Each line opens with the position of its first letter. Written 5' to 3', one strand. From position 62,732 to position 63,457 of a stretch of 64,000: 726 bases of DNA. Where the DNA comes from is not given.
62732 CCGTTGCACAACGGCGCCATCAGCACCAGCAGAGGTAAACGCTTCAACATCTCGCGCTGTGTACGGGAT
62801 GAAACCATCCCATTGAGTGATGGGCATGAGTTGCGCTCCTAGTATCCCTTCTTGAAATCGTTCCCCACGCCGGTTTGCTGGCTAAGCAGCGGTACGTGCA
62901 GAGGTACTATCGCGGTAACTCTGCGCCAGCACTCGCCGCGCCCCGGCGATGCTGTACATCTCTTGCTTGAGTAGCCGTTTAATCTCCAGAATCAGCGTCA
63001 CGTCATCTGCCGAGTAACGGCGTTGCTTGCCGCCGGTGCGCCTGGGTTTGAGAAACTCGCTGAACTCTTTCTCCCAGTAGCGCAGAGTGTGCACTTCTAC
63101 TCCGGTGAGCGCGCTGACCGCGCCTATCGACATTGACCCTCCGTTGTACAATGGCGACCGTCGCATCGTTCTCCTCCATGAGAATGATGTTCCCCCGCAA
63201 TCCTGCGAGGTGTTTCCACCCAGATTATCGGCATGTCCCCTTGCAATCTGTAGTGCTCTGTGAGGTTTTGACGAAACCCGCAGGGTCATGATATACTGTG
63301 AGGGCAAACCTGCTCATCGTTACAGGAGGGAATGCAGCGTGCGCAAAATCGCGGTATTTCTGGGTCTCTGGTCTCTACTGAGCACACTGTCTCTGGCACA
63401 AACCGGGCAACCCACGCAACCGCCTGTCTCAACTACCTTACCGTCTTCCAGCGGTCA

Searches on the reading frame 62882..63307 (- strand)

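Call 65: search_protein_families(library=pfam, proteins=[window:62882-63307:-], max_evalue=0.0001)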
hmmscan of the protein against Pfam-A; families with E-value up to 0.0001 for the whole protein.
window:62882-63307:- (141 aa): 2 families
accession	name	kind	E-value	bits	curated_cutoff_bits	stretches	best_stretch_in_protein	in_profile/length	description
PF13411.12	MerR_1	-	4e-20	72.1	21.6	1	59-129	1-68/69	MerR HTH family regulatory protein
PF00376.29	MerR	-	1.6e-10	41.1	28.2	1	60-98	1-38/38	MerR family regulatory protein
